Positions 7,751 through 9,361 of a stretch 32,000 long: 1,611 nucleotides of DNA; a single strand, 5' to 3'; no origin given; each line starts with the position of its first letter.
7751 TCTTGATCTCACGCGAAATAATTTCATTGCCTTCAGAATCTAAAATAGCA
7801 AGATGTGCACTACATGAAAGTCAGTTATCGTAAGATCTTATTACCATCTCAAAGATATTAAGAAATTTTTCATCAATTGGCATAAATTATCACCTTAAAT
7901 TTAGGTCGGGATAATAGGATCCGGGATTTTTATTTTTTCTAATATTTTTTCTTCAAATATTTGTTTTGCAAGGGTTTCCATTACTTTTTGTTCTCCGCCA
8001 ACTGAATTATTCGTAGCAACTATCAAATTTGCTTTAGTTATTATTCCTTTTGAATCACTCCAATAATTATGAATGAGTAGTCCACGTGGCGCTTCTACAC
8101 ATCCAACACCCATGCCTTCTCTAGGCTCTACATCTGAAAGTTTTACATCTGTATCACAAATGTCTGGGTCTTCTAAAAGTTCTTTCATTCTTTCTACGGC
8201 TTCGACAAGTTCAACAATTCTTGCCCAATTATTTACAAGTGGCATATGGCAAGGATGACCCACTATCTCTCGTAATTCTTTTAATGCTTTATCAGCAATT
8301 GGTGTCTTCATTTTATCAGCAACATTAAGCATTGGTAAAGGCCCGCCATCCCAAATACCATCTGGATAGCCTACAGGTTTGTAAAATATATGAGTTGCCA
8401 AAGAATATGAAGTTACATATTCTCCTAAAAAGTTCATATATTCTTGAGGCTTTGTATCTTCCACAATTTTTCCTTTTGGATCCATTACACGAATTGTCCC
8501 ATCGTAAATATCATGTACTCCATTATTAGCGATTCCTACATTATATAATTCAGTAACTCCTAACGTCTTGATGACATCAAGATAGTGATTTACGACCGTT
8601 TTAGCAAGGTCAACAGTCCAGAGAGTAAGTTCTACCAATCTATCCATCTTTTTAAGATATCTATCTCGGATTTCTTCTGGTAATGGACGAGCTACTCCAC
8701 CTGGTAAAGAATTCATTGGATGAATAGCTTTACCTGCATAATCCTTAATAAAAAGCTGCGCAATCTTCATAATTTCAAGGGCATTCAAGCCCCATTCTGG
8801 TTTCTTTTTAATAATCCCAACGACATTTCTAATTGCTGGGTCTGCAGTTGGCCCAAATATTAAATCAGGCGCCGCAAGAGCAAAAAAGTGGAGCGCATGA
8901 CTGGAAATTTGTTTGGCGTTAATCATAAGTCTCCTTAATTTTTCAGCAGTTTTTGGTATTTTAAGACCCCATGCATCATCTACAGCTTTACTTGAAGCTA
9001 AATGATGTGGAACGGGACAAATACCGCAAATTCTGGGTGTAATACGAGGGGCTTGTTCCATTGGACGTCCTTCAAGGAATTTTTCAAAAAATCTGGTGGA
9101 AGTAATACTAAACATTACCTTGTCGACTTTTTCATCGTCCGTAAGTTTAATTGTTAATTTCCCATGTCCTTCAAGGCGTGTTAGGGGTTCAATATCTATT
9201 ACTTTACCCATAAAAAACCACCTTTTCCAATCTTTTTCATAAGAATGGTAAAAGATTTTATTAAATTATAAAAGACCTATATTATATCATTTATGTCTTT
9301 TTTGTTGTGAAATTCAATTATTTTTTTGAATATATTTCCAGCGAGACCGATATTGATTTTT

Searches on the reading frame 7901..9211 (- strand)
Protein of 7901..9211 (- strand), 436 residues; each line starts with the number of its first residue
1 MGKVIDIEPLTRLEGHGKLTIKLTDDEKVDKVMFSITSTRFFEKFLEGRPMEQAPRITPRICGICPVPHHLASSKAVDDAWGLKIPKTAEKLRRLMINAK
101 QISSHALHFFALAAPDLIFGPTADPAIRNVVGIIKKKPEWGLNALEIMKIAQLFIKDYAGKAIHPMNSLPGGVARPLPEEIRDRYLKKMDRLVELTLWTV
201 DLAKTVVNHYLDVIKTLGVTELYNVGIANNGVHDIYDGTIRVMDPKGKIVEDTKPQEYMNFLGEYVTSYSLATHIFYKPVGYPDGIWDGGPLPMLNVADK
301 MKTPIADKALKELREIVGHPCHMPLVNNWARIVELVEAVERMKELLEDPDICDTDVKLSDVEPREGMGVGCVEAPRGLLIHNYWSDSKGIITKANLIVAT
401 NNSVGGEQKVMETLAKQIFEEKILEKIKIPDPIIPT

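Call 34: search_protein_families(library=pfam, proteins=[window:7901-9211:-], max_evalue=0.00001)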
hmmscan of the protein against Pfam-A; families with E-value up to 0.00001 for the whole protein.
window:7901-9211:- (436 aa): 1 family
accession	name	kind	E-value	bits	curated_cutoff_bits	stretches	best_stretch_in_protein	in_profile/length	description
PF00374.24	NiFeSe_Hases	-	5.5e-27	95.3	25.8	1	40-117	1-78/508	Nickel-dependent hydrogenase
